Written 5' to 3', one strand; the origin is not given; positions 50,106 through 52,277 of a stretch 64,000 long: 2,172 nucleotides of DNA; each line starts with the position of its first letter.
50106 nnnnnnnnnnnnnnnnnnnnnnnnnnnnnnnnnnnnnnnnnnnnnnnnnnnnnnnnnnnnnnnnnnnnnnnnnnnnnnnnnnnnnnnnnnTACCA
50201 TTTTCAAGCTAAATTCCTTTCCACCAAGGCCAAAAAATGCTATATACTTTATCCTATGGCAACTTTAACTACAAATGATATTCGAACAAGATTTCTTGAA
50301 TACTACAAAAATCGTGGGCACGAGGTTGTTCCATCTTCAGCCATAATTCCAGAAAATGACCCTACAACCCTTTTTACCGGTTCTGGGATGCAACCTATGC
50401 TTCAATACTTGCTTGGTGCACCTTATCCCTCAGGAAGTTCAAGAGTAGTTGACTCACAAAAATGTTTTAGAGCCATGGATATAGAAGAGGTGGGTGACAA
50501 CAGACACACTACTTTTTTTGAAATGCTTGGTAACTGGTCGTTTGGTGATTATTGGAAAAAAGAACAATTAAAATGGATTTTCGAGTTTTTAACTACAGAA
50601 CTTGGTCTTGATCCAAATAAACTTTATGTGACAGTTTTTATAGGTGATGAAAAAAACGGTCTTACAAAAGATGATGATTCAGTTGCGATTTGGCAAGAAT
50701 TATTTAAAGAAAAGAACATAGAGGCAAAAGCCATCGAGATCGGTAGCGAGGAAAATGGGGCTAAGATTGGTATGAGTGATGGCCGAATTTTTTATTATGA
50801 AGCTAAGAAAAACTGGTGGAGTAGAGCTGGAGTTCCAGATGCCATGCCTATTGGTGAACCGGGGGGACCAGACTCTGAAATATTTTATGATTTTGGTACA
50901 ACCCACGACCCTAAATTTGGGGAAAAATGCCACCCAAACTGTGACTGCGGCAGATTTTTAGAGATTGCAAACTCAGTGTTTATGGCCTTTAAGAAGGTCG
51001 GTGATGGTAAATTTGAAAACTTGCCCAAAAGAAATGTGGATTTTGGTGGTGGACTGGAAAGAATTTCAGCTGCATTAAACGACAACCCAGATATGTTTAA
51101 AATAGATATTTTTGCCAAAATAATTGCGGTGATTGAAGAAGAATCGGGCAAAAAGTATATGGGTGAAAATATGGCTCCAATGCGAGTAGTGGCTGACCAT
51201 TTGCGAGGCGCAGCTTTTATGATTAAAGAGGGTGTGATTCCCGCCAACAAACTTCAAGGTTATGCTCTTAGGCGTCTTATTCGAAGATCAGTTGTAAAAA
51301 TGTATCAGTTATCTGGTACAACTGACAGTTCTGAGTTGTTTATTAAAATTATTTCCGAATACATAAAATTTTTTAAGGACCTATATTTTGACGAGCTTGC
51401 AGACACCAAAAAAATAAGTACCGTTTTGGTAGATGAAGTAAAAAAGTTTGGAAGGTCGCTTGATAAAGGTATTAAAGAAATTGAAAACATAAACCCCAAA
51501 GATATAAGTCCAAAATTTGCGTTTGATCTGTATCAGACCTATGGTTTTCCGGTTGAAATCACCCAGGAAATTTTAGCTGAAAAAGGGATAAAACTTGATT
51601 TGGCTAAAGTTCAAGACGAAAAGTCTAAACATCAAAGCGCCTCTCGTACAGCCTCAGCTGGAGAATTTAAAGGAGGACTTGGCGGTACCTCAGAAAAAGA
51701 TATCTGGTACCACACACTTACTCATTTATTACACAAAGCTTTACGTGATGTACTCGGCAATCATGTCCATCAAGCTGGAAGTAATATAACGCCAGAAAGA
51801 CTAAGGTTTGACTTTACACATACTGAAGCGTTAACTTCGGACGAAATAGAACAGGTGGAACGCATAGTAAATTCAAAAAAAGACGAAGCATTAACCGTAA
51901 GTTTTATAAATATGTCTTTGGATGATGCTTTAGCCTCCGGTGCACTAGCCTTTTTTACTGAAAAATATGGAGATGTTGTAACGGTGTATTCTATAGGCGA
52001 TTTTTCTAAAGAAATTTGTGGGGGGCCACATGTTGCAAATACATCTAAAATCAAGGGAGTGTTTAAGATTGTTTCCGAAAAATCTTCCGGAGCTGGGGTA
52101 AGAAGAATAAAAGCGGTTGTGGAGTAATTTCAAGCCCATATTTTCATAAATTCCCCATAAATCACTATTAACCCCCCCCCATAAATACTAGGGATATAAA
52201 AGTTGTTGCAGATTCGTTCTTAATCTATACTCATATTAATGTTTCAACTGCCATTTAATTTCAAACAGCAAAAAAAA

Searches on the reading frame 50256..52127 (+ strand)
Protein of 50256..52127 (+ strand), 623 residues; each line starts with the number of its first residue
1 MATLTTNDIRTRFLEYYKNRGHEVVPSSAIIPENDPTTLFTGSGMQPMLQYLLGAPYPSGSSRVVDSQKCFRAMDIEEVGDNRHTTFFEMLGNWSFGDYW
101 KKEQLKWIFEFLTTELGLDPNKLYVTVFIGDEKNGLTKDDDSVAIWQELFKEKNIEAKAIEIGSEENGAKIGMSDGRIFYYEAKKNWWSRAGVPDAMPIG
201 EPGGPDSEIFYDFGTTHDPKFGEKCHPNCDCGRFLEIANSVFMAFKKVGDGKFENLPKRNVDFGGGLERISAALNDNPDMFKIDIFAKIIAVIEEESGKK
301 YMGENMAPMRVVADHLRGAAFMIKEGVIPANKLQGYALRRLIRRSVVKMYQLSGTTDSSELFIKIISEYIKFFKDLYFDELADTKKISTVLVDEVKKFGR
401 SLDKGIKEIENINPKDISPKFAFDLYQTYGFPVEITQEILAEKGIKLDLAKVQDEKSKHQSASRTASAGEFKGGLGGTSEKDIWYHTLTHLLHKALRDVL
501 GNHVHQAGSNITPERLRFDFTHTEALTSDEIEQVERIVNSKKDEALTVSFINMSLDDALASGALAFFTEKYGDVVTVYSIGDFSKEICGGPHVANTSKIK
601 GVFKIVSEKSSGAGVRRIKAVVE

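Call 63: search_protein_families(library=pfam, proteins=[window:50256-52127:+], max_evalue=0.00001)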
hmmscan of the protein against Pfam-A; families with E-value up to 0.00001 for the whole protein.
window:50256-52127:+ (623 aa): 2 families
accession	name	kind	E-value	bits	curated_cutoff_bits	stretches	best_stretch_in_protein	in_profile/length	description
PF01411.24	tRNA-synt_2c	-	9.3e-112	374.8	30.3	1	8-469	1-434/552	tRNA synthetases class II (A)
PF07973.19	tRNA_SAD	-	6e-18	65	24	1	575-618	1-43/44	Threonyl and Alanyl tRNA synthetase second additional domain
